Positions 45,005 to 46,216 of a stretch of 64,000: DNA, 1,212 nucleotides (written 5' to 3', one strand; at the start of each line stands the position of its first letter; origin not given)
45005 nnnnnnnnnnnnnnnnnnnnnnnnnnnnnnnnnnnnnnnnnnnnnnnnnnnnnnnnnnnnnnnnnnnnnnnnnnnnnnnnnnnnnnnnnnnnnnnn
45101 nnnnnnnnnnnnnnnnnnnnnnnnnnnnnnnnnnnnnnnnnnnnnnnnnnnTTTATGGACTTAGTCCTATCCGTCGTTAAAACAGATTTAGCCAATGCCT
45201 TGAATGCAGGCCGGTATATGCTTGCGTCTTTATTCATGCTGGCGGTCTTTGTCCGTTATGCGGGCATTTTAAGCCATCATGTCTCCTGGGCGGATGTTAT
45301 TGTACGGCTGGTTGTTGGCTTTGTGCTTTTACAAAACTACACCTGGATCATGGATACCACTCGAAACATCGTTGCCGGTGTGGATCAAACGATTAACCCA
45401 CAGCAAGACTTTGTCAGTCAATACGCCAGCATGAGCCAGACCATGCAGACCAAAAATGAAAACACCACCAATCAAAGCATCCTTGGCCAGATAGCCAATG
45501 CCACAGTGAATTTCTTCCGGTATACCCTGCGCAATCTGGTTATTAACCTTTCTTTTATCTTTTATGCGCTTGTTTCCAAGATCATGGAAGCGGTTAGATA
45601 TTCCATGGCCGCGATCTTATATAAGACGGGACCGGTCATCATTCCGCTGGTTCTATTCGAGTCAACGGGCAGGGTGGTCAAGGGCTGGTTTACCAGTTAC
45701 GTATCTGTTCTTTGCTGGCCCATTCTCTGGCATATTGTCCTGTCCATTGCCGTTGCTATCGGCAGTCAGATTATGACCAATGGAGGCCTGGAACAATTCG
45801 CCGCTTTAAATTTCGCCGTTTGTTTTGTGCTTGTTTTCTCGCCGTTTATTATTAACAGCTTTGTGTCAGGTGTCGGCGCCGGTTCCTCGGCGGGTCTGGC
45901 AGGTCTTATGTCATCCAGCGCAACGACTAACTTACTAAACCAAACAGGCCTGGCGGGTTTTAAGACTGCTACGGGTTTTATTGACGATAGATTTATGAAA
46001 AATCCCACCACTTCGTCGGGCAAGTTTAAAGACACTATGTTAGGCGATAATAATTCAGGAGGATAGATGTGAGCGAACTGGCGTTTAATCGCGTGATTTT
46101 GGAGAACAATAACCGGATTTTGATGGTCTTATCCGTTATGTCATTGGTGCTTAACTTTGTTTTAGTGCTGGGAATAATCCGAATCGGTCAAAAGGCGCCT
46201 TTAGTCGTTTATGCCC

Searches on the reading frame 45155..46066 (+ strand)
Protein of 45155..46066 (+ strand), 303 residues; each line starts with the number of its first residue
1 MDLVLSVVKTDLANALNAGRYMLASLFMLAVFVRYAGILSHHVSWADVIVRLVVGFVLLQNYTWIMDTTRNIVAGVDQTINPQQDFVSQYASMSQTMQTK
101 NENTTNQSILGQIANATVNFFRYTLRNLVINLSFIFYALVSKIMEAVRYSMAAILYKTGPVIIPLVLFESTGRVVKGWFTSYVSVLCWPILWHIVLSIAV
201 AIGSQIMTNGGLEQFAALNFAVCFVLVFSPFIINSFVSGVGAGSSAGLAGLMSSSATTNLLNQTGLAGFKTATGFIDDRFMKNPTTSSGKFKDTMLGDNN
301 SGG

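Call 33: find_encoding_contigs(protein=window:45155-46066:+, flank=10000, max_places=10)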
Protein window:45155-46066:+ (303 aa): 1 contig read that carries it; 1 place shown.
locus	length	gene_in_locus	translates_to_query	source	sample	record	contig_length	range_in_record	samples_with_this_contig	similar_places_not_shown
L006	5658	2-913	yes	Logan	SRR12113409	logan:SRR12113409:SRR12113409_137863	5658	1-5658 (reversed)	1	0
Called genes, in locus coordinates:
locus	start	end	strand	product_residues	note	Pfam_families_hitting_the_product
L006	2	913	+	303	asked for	PF04610:TrbL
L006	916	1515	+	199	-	PF05309:TraE (weak)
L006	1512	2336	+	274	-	PF03524:CagX (weak)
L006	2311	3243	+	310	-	PF03743:TrbI, PF12508:Transposon_TraM (weak)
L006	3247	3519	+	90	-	PF09676:TraV (weak)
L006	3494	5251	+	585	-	PF02534:T4SS-DNA_transf (weak), PF10412:TrwB_AAD_bind (faint), PF12696:TraG-D_C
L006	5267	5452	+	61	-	PF12728:HTH_17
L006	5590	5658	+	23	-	?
